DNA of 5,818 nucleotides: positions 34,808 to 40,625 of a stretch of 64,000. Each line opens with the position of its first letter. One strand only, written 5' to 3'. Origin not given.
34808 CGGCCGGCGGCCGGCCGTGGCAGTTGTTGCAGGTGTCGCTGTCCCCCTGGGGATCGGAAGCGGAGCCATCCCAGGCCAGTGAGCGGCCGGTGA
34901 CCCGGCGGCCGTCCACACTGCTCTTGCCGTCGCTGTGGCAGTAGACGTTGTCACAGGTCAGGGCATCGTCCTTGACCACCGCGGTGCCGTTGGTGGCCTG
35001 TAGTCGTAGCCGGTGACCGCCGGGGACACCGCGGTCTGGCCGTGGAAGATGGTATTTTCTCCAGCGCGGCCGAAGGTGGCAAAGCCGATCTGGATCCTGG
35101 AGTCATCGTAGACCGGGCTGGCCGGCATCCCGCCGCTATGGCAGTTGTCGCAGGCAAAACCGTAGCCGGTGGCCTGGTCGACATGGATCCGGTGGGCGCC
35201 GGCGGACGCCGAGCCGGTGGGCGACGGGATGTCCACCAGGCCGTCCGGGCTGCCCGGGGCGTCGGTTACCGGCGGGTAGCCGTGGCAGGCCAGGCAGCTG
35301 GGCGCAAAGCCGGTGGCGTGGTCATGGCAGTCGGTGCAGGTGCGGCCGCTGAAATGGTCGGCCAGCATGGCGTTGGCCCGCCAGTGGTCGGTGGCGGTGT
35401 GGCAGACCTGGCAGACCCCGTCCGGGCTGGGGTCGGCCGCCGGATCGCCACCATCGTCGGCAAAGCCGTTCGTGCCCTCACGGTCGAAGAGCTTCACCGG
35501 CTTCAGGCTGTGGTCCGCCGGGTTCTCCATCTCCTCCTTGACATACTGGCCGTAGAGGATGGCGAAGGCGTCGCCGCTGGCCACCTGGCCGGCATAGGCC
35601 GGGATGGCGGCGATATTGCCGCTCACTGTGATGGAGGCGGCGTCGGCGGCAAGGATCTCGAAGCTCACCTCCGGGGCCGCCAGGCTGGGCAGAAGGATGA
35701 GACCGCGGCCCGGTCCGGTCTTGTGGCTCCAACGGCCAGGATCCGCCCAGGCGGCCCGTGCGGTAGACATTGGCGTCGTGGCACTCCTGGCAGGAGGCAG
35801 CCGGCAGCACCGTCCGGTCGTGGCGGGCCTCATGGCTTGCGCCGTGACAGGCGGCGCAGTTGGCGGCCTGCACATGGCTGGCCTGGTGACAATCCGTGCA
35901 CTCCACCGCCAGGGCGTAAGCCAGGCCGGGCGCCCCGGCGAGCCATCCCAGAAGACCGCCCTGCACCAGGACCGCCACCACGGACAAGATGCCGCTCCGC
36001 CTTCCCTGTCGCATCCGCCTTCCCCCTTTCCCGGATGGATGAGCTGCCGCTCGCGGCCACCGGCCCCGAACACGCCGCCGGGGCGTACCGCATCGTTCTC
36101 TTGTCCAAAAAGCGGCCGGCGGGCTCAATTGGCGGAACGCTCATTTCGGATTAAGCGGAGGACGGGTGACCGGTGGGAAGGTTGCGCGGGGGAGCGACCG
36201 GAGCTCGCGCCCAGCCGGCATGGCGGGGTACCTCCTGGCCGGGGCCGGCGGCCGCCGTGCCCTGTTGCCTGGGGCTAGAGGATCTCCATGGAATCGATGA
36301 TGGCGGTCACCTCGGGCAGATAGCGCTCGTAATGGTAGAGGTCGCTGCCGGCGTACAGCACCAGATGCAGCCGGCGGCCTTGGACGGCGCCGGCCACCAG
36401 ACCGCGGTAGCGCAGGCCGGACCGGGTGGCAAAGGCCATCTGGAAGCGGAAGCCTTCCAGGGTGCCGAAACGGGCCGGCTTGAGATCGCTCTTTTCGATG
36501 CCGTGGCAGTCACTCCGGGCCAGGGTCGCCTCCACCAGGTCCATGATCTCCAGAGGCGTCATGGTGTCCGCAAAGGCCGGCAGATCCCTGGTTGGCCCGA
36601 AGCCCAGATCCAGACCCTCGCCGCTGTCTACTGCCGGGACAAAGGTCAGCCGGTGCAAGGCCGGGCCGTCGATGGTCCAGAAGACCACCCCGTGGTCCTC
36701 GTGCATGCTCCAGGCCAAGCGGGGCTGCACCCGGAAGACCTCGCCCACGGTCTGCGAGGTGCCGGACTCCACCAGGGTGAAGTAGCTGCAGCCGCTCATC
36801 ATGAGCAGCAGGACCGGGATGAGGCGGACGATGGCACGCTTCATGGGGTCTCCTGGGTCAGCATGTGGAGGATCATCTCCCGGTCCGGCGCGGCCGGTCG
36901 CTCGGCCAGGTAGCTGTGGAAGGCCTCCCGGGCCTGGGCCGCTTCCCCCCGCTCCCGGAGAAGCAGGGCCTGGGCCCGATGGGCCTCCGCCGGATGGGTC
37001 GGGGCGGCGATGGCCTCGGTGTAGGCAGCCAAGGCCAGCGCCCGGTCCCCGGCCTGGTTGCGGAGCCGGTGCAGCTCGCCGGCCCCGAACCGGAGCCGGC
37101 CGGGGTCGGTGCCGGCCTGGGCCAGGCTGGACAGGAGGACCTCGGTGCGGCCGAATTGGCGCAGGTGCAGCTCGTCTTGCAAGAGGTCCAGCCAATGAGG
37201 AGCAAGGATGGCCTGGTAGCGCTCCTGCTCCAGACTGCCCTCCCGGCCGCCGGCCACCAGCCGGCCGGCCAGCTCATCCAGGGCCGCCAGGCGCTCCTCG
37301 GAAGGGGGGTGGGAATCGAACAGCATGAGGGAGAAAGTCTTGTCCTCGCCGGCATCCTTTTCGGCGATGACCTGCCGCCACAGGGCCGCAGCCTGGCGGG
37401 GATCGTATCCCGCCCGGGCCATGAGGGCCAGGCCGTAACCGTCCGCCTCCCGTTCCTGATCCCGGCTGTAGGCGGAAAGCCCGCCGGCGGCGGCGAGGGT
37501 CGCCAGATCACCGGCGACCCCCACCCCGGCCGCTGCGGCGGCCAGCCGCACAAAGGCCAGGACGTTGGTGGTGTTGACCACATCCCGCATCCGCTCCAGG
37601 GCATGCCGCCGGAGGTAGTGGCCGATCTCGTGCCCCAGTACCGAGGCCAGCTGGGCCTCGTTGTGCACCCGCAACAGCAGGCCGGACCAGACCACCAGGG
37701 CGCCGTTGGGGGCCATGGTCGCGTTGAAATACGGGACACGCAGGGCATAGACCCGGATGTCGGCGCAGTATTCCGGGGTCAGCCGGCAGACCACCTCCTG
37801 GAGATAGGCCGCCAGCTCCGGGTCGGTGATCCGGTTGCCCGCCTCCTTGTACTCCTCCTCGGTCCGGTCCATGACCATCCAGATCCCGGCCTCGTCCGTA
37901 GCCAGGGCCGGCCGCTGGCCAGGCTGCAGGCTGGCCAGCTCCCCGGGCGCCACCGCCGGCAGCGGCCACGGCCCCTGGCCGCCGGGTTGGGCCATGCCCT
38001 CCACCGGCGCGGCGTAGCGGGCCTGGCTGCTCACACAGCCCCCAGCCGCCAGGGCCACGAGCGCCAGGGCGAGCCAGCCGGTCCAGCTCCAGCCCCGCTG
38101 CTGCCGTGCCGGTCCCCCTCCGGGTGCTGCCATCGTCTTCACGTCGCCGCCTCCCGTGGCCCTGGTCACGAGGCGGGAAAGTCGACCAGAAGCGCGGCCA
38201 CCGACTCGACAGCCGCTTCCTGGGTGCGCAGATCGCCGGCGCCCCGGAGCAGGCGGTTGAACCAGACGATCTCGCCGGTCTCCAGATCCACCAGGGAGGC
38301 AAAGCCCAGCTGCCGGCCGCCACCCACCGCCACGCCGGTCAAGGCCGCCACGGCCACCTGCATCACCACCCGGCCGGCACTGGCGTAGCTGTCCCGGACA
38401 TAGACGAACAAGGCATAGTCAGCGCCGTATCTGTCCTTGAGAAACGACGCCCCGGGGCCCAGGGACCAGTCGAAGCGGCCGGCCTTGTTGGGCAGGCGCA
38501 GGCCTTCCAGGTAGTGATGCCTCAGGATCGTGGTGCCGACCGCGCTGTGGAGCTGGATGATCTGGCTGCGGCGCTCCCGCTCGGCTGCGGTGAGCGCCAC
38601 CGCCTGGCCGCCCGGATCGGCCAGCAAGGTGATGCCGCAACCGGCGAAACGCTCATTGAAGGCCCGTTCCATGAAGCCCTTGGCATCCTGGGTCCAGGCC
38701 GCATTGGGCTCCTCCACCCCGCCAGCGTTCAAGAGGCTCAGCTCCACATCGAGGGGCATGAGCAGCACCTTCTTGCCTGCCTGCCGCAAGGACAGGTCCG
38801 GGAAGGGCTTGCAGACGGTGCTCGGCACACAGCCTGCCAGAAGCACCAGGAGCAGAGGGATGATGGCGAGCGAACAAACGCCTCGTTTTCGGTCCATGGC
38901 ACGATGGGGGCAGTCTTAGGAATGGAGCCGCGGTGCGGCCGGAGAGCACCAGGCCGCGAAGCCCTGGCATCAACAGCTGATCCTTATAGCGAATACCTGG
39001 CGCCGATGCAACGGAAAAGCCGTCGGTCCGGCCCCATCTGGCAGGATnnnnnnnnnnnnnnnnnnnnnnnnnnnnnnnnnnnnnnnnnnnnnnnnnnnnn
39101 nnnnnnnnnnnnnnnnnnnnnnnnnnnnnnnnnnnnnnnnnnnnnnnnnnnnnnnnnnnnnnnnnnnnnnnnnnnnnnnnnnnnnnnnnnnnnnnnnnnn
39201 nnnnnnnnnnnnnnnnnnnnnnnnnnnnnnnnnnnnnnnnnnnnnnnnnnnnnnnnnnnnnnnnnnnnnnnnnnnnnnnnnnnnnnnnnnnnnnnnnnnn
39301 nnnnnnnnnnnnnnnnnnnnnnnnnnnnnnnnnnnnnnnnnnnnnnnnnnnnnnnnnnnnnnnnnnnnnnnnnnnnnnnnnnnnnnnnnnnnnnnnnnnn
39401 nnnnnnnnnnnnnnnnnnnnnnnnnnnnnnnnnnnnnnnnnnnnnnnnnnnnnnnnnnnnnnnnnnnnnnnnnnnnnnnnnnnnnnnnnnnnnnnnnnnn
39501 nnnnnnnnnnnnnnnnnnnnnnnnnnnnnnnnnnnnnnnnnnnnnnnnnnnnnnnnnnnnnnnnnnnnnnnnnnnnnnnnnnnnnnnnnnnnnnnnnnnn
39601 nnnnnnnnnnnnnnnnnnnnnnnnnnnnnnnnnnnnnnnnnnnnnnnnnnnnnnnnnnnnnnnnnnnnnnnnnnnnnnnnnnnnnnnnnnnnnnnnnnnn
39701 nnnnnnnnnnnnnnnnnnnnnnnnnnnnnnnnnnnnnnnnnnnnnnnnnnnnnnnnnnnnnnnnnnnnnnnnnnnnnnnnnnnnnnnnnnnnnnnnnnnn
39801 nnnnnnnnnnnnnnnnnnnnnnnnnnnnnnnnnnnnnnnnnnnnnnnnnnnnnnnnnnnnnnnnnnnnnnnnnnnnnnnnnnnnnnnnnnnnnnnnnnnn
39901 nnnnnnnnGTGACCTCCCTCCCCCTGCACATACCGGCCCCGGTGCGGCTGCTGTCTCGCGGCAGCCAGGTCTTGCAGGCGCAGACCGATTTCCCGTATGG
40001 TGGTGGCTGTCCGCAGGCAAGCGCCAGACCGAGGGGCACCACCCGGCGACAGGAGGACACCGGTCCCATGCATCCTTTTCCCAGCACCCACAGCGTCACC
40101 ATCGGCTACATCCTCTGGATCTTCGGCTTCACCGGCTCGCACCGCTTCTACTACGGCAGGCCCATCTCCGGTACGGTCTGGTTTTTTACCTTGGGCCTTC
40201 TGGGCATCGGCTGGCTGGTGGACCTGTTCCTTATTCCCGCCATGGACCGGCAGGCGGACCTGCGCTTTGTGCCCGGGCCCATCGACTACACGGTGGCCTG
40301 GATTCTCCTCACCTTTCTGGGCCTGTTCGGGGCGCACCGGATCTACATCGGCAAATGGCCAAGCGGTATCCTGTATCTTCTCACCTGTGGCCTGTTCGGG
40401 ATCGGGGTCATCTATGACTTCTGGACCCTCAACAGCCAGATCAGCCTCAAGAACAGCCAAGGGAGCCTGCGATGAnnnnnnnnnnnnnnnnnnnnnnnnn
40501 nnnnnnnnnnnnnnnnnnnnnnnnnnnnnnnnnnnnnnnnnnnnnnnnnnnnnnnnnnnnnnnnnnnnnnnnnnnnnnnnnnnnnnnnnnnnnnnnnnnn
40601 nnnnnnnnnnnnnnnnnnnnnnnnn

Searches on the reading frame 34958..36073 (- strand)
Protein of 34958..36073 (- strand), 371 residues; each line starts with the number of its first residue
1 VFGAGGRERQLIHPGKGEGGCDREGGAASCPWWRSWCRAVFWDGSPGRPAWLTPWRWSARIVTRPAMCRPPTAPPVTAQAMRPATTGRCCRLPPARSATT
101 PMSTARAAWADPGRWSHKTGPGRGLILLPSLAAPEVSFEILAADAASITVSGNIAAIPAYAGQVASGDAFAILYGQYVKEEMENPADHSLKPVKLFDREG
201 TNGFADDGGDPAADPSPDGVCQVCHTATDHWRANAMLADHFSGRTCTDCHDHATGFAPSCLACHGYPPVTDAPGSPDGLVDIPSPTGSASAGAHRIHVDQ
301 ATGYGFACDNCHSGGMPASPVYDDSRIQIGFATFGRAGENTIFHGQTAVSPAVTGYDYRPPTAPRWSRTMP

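Call 50: search_protein_families(library=pfam, proteins=[window:34958-36073:-], max_evalue=0.00001)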
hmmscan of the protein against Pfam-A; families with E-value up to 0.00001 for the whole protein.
window:34958-36073:- (371 aa): 1 family
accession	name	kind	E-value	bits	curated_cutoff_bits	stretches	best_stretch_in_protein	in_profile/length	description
PF14522.11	Cytochrome_C7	-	1.5e-06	28.3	24.8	0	219-264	14-66/67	Cytochrome c7 and related cytochrome c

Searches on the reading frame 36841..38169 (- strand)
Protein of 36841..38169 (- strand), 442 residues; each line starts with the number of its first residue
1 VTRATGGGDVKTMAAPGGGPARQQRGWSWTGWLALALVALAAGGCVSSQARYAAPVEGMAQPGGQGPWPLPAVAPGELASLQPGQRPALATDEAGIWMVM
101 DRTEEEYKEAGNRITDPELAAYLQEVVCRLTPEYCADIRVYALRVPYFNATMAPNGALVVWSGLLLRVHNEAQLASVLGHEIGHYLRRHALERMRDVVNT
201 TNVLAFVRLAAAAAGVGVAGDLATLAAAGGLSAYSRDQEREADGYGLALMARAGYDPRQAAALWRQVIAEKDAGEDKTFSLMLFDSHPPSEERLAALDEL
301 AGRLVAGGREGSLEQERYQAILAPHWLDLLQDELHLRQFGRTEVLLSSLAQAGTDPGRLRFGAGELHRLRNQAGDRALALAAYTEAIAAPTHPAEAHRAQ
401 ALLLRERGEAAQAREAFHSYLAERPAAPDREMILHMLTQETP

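Call 12: search_protein_families(library=ncbifam, proteins=[window:36841-38169:-], max_evalue=0.00001)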
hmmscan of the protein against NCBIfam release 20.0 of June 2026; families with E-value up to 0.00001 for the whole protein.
window:36841-38169:- (442 aa): 2 families
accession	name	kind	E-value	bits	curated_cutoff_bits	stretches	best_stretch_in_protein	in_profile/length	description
NF052400.1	M48_BAM_BepA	equivalog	4.4e-23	81.8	570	1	113-295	63-251/483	beta-barrel assembly-enhancing protease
NF052399.1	M48_lipo_LoiP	exception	3.5e-16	59.4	365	1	147-297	96-240/247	metalloprotease LoiP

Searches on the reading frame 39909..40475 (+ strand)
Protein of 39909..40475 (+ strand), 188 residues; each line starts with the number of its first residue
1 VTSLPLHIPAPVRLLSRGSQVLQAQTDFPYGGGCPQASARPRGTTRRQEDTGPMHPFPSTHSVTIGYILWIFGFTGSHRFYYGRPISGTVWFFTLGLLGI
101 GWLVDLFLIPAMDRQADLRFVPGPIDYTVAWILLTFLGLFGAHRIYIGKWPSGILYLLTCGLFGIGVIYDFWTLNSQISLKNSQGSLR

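Call 51: search_protein_families(library=pfam, proteins=[window:39909-40475:+], max_evalue=0.00001)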
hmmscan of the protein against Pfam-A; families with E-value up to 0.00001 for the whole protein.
window:39909-40475:+ (188 aa): 1 family
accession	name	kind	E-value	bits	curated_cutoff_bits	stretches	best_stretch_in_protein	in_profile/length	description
PF05154.21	TM2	-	3.6e-30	104.3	27.9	2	126-172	4-51/51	TM2 domain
